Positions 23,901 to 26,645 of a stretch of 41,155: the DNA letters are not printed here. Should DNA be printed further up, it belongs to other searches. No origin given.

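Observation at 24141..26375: A complete 'TM anchor, LCP, SGNH' cell-wall enzyme cassette embedded 8,000 aa into the protein defines a topology switch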

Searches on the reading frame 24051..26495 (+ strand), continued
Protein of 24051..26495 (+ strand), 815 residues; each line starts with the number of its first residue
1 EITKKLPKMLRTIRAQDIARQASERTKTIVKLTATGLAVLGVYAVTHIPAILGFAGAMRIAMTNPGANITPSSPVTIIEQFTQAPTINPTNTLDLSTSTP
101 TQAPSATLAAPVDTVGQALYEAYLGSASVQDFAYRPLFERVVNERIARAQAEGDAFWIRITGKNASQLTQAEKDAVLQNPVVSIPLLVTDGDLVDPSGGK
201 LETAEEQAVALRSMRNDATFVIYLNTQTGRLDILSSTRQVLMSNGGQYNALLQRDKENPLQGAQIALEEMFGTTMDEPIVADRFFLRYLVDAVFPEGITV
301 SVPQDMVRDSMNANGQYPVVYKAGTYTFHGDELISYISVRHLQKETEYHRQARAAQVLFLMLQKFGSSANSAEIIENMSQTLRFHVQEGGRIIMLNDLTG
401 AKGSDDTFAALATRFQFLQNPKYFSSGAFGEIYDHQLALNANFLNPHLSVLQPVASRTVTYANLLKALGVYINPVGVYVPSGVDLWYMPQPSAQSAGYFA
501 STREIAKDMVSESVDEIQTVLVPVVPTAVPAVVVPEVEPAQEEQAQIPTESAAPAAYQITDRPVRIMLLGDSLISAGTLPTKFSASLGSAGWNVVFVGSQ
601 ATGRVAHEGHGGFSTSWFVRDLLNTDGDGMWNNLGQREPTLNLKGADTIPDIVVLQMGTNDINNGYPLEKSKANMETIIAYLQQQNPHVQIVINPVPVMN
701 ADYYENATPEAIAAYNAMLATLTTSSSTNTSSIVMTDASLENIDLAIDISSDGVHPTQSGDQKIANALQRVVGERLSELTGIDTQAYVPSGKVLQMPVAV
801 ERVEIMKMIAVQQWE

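Call 73: search_protein_families(library=pfam, proteins=[P0015, P0006, P0007, P0012, P0010, P0023], max_evalue=0.001)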
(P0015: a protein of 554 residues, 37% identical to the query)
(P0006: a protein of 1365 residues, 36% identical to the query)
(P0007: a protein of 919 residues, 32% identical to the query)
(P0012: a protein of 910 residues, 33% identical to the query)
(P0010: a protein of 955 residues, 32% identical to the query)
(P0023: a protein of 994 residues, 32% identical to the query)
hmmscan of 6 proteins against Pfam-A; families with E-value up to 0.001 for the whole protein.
P0015 (554 aa): 1 family
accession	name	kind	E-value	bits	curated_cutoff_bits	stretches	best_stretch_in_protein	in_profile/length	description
PF03816.19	LytR_cpsA_psr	-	7.3e-14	52.6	24.6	1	58-220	10-149/150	LytR_cpsA_psr family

P0006 (1365 aa): 3 families
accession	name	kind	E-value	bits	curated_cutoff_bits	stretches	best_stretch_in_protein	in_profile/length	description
PF13472.12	Lipase_GDSL_2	-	5.5e-11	43.7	32.9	1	1228-1349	56-177/178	GDSL-like Lipase/Acylhydrolase family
PF00657.28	Lipase_GDSL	-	3.4e-07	31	23.6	1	1158-1351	2-204/208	GDSL-like Lipase/Acylhydrolase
PF03816.19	LytR_cpsA_psr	-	3.9e-06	27.6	24.6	1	827-997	2-148/150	LytR_cpsA_psr family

P0007 (919 aa): 3 families
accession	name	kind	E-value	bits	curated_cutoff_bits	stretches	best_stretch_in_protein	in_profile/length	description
PF13472.12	Lipase_GDSL_2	-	9.5e-12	46.2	32.9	1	714-895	2-176/178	GDSL-like Lipase/Acylhydrolase family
PF03816.19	LytR_cpsA_psr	-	2.7e-08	34.6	24.6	1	380-548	1-146/150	LytR_cpsA_psr family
PF00657.28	Lipase_GDSL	-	7e-06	26.8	23.6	1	711-900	1-206/208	GDSL-like Lipase/Acylhydrolase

P0012 (910 aa): 3 families
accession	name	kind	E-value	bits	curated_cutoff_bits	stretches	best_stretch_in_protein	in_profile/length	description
PF03816.19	LytR_cpsA_psr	-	1.4e-16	61.4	24.6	1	349-503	1-145/150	LytR_cpsA_psr family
PF13472.12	Lipase_GDSL_2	-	7.3e-14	53.1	32.9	1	714-891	2-175/178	GDSL-like Lipase/Acylhydrolase family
PF00657.28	Lipase_GDSL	-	6e-07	30.3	23.6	1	711-894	1-203/208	GDSL-like Lipase/Acylhydrolase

P0010 (955 aa): 3 families
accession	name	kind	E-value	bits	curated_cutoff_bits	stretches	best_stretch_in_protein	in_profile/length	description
PF13472.12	Lipase_GDSL_2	-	1.1e-15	59.1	32.9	1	546-735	1-177/178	GDSL-like Lipase/Acylhydrolase family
PF00657.28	Lipase_GDSL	-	1.6e-11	45.2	23.6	1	544-741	1-208/208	GDSL-like Lipase/Acylhydrolase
PF13529.12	Peptidase_C39_2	-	3.8e-07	31.2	24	1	801-914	11-143/143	Peptidase_C39 like family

P0023 (994 aa): 3 families
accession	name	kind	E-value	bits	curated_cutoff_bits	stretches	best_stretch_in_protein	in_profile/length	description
PF03816.19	LytR_cpsA_psr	-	1.1e-22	81.2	24.6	1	464-631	1-149/150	LytR_cpsA_psr family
PF13472.12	Lipase_GDSL_2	-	7.4e-09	36.8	32.9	1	784-978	2-177/178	GDSL-like Lipase/Acylhydrolase family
PF00657.28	Lipase_GDSL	-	4.4e-07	30.7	23.6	1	781-982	1-206/208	GDSL-like Lipase/Acylhydrolase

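Call 91: find_encoding_contigs(protein=P0012, flank=6000, max_places=3)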
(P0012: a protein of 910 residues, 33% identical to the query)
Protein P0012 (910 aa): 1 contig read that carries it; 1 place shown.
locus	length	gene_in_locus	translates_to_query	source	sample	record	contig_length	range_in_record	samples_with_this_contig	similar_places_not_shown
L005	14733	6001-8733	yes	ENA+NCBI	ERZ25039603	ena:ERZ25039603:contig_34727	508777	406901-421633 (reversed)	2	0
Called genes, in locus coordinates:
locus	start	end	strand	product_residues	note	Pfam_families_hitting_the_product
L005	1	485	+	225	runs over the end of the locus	-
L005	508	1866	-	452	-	PF02446:Glyco_hydro_77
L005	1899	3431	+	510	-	PF08323:Glyco_transf_5, PF00534:Glycos_transf_1, PF13692:Glyco_trans_1_4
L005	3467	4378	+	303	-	PF16268:DUF4921 (faint), PF16285:DUF4931_N (weak), PF01087:GalP_UDP_transf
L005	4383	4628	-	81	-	PF00376:MerR, PF12728:HTH_17, PF13411:MerR_1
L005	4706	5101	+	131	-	-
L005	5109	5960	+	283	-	-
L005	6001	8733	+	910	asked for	PF03816:LytR_cpsA_psr, PF00657:Lipase_GDSL (weak), PF13472:Lipase_GDSL_2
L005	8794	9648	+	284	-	-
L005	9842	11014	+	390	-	PF07883:Cupin_2 (weak)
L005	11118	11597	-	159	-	PF16320:Ribosomal_L12_N, PF00542:Ribosomal_L12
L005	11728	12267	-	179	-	PF00466:Ribosomal_L10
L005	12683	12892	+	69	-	-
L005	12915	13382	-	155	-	-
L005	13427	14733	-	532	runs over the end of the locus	-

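Call 98: search_protein_families(library=pfam, proteins=[L001:5182-7000:+], max_evalue=10)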
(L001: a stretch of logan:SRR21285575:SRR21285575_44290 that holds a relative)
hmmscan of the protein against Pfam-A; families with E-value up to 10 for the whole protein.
L001:5182-7000:+ (606 aa): 3 families
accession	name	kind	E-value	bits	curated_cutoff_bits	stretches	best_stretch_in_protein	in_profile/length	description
PF04851.21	ResIII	-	0.00085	19.7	22.5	1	70-206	22-134/164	Type III restriction enzyme, res subunit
PF00270.35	DEAD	-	0.011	15.9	26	1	57-126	3-70/167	DEAD/DEAH box helicase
PF12392.13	DUF3656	-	0.12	13.5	22.1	1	365-399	49-83/109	Collagenase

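Call 101: search_solved_structures(query=L001:5182-6700:+, max_evalue=10, show_alignments=2)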
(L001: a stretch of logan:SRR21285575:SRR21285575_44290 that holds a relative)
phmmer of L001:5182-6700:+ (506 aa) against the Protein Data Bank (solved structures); distinct sequences matched with E-value up to 10: 11.
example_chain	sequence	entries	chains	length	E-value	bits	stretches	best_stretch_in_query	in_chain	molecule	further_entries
5i8l_A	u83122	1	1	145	0.029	16.4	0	335-378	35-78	Lysozyme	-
1p88_A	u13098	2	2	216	0.69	11.9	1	297-347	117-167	3-phosphoshikimate 1-carboxyvinyltransferase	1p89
2qfq_A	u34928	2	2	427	1.1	11.3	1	297-372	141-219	3-phosphoshikimate 1-carboxyvinyltransferase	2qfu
3fk0_A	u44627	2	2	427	1.1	11.2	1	297-372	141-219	3-phosphoshikimate 1-carboxyvinyltransferase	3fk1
2qfs_A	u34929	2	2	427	1.1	11.2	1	297-372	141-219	3-phosphoshikimate 1-carboxyvinyltransferase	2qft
1mi4_A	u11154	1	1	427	1.1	11.2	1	297-372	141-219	5-enolpyruvylshikimate-3-phosphate synthase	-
1eps_A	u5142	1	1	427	1.1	11.2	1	297-372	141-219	5-ENOL-PYRUVYL-3-PHOSPHATE SYNTHASE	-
1g6s_A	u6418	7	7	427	1.1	11.2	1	297-372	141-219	EPSP SYNTHASE | 3-phosphoshikimate 1-carboxyvinyltransferase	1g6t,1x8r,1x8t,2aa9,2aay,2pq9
3fjx_A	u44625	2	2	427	1.1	11.2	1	297-372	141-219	3-phosphoshikimate 1-carboxyvinyltransferase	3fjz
1q36_A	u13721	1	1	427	1.1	11.2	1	297-372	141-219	3-phosphoshikimate 1-carboxyvinyltransferase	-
5zhh_A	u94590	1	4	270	1.4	10.9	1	416-463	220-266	Inositol-1-monophosphatase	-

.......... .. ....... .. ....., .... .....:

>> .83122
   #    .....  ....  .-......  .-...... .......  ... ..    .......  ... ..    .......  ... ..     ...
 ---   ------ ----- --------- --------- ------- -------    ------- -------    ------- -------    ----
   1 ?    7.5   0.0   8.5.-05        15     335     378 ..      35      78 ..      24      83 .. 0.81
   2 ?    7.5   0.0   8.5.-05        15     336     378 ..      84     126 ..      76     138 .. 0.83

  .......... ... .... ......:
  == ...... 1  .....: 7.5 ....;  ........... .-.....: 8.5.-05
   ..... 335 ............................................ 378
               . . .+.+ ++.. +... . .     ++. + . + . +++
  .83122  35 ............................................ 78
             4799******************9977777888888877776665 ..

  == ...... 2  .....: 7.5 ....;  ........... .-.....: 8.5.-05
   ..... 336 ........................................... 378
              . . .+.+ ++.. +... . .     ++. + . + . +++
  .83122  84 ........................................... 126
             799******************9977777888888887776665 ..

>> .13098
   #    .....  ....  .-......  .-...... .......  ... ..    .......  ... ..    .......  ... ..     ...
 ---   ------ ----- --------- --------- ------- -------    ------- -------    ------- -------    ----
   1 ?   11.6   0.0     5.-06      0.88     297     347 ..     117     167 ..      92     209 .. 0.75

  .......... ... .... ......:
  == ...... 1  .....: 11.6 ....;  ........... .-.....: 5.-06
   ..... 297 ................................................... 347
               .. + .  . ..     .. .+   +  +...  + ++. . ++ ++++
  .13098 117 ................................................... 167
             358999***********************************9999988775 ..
